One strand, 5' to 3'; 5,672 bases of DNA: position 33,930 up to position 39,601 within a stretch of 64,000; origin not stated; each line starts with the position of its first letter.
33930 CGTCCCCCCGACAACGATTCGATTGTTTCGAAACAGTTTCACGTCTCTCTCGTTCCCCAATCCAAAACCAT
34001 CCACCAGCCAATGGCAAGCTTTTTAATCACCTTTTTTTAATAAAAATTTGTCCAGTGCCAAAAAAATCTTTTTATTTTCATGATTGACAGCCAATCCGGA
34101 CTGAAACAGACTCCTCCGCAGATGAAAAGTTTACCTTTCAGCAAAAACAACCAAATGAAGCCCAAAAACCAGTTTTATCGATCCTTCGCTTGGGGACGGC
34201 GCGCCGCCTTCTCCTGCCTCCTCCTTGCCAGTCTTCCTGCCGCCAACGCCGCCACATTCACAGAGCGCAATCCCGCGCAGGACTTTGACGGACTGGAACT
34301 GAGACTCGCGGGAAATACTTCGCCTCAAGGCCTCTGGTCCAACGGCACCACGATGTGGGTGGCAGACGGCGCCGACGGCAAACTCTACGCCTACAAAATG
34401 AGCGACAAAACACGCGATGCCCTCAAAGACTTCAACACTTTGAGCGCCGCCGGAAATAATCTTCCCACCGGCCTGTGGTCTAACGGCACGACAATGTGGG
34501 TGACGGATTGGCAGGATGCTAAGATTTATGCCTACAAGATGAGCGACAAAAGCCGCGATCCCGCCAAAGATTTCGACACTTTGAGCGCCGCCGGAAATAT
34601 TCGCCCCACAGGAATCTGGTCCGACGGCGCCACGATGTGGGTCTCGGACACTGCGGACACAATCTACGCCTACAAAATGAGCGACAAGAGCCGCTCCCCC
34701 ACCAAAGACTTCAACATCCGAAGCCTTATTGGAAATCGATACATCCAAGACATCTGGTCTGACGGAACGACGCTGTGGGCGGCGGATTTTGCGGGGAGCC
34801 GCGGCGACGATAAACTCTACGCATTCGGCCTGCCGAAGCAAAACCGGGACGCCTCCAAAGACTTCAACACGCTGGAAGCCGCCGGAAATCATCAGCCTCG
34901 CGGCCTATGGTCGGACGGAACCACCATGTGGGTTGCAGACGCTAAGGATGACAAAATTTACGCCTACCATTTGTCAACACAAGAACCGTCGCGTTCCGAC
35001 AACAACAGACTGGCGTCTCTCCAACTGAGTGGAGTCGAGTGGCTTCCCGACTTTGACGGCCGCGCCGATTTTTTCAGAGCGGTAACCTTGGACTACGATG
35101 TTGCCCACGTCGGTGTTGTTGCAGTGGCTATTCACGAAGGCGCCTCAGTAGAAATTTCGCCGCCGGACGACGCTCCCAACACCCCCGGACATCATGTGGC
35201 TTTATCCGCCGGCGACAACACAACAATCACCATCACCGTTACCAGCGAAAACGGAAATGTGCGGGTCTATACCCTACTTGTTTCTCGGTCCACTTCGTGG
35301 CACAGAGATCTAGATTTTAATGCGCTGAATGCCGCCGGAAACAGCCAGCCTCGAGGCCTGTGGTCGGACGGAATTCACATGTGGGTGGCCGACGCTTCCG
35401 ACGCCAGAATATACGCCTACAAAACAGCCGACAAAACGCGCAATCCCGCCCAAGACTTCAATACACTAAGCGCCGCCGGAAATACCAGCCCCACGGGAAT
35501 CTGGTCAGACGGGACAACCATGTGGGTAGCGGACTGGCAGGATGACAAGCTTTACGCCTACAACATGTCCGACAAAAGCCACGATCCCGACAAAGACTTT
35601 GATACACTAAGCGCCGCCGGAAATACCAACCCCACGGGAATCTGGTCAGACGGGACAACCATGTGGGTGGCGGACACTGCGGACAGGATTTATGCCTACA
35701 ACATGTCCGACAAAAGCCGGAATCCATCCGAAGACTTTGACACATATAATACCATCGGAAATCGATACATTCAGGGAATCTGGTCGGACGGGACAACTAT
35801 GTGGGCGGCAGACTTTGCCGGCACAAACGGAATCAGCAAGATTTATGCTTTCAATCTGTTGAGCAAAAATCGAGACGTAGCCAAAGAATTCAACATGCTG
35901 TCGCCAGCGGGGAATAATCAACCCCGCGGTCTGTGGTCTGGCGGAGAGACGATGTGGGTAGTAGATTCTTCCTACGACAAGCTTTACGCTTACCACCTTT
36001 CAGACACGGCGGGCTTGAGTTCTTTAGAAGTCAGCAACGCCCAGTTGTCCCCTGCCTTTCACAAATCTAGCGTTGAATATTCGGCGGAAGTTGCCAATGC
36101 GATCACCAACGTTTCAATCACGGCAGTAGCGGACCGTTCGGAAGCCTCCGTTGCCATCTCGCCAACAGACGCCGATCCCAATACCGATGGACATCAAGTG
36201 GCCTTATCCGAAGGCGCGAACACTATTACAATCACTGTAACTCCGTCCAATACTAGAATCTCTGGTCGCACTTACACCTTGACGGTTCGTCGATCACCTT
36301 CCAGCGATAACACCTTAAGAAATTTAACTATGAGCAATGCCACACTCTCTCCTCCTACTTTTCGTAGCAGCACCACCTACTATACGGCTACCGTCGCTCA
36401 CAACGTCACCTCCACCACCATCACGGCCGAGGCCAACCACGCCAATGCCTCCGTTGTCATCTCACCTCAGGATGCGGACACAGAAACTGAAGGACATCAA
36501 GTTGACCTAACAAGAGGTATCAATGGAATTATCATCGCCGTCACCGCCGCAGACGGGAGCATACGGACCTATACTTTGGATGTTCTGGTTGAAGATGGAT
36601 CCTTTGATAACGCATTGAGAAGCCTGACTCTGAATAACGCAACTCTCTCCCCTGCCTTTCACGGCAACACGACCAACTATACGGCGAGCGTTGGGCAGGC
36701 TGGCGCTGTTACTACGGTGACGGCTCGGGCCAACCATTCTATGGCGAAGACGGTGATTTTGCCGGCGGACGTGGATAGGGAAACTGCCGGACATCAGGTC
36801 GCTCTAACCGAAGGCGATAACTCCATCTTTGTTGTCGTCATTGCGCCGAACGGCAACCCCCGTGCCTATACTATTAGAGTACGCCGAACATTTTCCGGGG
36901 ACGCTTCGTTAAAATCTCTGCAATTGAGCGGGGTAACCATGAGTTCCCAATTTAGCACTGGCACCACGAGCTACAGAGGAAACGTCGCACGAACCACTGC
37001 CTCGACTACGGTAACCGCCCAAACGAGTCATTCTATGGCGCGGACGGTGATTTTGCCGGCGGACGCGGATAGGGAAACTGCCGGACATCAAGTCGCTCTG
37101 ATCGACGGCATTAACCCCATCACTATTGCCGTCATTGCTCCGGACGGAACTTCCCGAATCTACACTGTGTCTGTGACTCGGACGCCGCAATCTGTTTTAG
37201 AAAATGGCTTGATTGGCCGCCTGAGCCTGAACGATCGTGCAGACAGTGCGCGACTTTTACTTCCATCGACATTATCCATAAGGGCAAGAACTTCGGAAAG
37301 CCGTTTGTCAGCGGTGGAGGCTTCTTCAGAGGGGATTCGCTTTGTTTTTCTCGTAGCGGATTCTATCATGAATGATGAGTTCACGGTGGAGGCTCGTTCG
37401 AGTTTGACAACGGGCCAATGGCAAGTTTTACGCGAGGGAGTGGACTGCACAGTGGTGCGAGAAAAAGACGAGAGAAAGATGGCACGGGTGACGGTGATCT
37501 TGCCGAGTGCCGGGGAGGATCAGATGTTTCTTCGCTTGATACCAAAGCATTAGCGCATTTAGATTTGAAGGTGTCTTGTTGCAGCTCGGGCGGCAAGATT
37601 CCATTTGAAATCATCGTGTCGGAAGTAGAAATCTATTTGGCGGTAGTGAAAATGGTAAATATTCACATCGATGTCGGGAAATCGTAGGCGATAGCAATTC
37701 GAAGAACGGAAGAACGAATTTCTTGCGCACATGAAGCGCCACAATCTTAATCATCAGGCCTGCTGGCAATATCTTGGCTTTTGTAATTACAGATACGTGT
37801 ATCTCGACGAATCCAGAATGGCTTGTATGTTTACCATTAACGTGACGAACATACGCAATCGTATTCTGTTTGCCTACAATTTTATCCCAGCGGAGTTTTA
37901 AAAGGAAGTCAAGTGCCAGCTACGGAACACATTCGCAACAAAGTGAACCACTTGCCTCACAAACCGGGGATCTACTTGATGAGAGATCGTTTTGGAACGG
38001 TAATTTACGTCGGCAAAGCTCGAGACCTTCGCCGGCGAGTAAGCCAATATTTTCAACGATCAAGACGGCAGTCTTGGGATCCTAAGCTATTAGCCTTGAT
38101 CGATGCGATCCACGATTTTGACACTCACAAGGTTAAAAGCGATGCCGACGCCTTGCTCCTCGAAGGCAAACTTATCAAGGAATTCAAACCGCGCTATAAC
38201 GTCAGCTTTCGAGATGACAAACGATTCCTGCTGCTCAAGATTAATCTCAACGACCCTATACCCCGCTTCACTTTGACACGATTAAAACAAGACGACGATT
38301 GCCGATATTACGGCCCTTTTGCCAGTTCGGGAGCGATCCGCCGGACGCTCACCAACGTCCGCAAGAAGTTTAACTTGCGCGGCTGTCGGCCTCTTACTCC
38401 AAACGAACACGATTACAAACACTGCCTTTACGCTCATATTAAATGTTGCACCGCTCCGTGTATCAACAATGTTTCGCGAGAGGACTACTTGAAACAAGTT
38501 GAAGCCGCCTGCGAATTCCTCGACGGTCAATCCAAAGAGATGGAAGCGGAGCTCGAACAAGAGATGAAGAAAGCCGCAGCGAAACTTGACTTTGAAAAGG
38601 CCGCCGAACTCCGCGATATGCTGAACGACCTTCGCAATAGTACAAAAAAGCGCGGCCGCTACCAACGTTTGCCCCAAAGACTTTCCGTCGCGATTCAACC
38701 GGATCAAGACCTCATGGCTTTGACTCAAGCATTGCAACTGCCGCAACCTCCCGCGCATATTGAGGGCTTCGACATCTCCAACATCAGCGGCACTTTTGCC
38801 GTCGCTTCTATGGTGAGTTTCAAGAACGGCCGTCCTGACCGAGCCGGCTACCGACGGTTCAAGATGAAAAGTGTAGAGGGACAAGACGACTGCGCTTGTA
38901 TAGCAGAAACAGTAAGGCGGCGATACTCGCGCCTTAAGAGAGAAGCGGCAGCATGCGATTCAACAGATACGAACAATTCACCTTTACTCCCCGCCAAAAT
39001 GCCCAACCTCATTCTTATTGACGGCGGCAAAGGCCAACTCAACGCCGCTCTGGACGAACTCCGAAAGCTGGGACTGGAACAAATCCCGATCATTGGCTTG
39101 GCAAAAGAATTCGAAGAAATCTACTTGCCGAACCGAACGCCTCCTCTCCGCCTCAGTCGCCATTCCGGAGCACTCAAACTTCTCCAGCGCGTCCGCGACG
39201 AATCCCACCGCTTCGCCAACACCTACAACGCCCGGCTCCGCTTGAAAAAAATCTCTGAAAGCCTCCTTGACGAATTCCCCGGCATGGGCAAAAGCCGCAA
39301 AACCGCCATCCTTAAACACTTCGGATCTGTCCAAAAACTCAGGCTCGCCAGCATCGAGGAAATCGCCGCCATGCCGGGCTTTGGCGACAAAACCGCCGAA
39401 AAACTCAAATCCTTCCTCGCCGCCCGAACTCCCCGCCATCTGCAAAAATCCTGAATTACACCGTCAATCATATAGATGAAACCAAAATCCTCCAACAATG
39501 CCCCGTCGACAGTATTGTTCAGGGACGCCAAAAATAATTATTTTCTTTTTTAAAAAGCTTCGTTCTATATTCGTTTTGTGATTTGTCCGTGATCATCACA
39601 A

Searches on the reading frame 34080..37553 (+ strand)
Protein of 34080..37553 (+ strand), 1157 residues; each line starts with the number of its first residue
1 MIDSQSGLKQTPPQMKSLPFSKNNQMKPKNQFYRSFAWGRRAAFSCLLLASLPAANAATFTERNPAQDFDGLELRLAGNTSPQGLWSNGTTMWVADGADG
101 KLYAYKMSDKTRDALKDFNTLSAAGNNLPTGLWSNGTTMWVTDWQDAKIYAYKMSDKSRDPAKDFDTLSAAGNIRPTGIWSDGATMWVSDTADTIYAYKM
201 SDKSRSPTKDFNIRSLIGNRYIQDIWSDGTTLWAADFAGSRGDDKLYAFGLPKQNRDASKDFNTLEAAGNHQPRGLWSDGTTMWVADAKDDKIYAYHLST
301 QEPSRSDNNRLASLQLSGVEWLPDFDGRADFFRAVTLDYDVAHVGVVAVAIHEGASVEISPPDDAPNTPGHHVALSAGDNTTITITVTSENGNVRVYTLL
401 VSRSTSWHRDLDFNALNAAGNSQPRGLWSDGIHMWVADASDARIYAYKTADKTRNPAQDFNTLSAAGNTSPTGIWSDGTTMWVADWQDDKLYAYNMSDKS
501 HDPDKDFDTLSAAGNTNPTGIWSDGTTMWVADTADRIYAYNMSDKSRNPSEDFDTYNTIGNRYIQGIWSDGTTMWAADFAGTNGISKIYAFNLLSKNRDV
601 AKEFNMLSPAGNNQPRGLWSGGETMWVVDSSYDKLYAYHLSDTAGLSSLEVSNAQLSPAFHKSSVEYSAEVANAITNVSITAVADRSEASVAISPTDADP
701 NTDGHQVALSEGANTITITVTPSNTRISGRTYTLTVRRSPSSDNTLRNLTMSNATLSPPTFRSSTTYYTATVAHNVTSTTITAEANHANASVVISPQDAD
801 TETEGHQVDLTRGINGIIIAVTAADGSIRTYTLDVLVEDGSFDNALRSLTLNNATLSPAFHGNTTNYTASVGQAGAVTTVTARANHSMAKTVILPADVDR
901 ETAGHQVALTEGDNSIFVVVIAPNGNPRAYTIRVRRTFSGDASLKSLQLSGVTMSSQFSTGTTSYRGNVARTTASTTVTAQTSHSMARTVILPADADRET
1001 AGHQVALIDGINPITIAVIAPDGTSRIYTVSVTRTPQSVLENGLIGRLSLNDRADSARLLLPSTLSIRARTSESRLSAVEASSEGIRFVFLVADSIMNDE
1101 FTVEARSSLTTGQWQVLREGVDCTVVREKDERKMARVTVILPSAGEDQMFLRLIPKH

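Call 6: search_protein_families(library=pfam, proteins=[window:34080-37553:+], max_evalue=1)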
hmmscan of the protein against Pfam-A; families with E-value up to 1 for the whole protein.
window:34080-37553:+ (1157 aa): 2 families
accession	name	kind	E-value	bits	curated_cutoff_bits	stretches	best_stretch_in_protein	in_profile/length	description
PF12733.13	Cadherin-like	-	3.6e-59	197.6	24.2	5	646-738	1-88/89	Cadherin-like beta sandwich domain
PF22729.1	NCH3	-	7.4e-09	35.8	27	1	173-197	39-64/74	NACHT C-terminal Helical domain 3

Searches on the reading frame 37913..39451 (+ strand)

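Call 37: search_protein_families(library=pfam, proteins=[window:37913-39451:+], max_evalue=0.001)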
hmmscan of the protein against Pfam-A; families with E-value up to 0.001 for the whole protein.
window:37913-39451:+ (513 aa): 5 families
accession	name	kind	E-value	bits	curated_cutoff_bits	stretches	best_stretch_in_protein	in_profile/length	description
PF08459.17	UvrC_RNaseH_dom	-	3.1e-52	177.1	22.3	1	272-435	2-158/159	UvrC RNAse H endonuclease domain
PF14520.12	HHH_5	-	2.6e-11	44.3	27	1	451-502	3-55/57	Helix-hairpin-helix domain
PF02151.25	UVR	-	2e-09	37.4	21.5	1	212-242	5-35/36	UvrB/uvrC motif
PF01541.30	GIY-YIG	-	3.7e-08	34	22.6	1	18-96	2-78/78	GIY-YIG catalytic domain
PF12826.13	HHH_2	-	1.5e-05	25.5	27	1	459-506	12-59/64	Helix-hairpin-helix motif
